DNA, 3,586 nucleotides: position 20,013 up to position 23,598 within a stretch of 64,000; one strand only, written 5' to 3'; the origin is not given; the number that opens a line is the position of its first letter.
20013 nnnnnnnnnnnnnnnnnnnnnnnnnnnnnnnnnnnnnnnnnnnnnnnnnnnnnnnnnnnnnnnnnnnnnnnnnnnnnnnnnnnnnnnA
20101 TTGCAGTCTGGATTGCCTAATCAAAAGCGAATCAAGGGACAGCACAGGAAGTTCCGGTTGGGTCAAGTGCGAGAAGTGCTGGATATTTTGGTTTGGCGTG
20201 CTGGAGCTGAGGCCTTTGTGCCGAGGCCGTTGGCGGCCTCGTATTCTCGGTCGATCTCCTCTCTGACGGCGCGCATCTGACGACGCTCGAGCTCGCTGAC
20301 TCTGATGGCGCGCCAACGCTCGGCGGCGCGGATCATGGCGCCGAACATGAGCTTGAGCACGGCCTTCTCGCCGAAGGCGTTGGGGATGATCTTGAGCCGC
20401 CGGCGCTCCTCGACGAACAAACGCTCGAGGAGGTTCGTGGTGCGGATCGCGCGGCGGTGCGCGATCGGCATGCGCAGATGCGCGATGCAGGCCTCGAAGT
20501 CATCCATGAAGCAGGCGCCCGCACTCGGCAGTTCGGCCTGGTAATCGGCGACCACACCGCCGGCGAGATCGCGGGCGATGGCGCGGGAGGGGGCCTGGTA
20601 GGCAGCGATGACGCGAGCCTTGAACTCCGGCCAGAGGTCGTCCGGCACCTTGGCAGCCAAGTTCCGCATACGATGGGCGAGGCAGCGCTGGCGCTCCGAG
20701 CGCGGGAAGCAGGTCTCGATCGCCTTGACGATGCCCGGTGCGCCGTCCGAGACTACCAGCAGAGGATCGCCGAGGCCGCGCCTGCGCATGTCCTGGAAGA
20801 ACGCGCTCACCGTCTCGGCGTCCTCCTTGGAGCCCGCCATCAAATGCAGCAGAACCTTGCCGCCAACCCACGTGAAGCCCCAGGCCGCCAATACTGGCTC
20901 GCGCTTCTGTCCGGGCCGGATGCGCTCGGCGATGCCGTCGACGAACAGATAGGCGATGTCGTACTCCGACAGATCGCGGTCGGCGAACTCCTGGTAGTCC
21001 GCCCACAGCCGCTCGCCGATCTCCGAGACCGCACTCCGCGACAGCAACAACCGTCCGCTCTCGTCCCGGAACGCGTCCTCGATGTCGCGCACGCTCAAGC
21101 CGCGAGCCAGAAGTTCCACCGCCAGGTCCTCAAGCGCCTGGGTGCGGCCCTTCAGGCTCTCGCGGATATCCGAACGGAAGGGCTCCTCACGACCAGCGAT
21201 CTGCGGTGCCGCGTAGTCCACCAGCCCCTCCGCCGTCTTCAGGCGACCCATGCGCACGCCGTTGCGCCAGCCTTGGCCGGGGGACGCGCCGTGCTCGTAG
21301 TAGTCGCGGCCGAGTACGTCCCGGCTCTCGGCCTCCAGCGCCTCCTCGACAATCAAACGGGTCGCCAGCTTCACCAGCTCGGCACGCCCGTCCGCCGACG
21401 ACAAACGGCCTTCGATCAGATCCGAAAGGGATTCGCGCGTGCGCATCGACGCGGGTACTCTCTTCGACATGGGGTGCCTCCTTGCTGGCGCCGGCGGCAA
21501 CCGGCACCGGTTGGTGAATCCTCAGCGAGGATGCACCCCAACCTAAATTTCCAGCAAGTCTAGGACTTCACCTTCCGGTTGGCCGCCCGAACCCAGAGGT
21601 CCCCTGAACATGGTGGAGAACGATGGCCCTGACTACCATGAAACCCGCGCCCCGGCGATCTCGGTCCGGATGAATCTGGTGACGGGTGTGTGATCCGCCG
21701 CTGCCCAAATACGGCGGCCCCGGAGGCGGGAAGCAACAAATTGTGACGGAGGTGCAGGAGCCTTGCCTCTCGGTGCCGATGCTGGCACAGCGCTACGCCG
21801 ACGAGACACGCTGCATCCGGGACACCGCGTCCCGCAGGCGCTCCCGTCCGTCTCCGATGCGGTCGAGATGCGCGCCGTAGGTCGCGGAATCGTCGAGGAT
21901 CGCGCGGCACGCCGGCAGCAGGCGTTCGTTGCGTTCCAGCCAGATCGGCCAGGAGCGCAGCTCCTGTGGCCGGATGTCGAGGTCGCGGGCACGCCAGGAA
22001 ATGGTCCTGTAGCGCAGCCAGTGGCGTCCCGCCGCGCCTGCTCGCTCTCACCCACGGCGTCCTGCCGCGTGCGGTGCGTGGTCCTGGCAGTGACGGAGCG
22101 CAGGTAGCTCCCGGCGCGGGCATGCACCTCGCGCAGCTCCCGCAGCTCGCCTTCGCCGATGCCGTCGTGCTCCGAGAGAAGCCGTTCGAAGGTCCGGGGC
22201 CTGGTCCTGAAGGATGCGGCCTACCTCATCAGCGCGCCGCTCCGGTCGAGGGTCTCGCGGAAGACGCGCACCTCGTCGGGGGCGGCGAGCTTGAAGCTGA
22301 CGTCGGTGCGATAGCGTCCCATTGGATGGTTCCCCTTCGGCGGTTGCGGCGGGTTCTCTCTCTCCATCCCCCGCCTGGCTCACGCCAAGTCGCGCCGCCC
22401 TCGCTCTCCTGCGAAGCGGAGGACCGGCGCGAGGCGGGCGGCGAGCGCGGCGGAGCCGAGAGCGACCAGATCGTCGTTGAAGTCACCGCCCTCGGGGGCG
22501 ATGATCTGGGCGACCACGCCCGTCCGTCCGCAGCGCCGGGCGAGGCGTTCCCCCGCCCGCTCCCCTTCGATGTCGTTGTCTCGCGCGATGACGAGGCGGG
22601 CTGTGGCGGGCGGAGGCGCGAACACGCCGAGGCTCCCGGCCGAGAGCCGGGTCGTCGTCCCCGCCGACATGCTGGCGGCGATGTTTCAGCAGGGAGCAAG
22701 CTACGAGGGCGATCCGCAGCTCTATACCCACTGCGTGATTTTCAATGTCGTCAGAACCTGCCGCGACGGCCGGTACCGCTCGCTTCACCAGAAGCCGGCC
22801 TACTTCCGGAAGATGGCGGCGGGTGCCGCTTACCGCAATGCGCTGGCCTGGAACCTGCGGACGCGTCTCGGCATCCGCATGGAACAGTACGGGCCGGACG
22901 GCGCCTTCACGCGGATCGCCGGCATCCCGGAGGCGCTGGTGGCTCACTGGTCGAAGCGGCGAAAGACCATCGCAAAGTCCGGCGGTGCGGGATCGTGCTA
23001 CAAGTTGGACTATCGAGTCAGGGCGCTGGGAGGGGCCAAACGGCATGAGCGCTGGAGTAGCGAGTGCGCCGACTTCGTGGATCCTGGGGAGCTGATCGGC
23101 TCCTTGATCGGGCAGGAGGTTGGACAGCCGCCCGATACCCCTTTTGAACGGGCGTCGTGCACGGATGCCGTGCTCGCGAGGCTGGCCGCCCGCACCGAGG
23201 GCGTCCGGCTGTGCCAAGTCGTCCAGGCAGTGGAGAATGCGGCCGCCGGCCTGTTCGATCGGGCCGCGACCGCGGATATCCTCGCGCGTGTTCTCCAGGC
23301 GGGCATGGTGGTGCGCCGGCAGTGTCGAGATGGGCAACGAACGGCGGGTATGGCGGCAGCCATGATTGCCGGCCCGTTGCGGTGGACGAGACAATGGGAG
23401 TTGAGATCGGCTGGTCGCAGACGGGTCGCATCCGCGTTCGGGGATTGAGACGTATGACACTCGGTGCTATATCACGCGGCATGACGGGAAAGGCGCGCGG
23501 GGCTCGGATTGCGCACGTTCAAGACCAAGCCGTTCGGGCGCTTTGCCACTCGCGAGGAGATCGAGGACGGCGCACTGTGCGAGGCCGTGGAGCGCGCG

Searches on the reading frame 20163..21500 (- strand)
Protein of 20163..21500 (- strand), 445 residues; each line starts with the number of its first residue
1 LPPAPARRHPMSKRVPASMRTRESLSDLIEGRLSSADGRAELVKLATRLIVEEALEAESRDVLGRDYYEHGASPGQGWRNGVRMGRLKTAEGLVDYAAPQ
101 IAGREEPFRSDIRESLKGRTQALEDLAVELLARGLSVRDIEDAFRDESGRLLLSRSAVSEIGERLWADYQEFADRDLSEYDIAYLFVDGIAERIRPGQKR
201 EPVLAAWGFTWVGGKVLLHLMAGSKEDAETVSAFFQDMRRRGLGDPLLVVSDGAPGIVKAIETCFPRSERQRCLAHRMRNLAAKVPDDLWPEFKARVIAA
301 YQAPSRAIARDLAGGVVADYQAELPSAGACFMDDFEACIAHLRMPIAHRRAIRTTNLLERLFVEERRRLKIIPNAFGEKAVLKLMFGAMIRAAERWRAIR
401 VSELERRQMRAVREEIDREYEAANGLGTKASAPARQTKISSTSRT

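Call 35: search_protein_families(library=pfam, proteins=[window:20163-21500:-], max_evalue=0.001)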
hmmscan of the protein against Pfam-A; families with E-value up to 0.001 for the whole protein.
window:20163-21500:- (445 aa): 2 families
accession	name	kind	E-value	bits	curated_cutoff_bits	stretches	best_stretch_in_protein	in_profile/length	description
PF00872.24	Transposase_mut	-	3.7e-61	207.5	21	1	26-397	8-377/379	Transposase, Mutator family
PF10551.15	MULE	-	3.3e-05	24.7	27.6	1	200-280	14-99/99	MULE transposase domain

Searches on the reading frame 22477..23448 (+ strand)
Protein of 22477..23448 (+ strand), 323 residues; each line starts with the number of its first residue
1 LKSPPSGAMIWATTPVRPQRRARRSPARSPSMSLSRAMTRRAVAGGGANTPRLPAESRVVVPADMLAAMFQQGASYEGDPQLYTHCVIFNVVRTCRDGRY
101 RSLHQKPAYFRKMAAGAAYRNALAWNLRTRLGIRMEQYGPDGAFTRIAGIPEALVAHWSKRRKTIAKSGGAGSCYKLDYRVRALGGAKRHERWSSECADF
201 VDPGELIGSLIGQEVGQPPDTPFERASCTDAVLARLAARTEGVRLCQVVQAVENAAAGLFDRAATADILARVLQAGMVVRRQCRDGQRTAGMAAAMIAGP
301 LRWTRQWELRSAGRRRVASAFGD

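Call 35: search_protein_families(library=pfam, proteins=[window:22477-23448:+], max_evalue=0.001)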
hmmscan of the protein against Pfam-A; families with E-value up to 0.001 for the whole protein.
window:22477-23448:+ (323 aa): 1 family
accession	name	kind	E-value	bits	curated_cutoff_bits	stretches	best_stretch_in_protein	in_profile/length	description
PF08751.17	TrwC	-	1.2e-26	94.4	25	1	56-168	130-240/286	TrwC relaxase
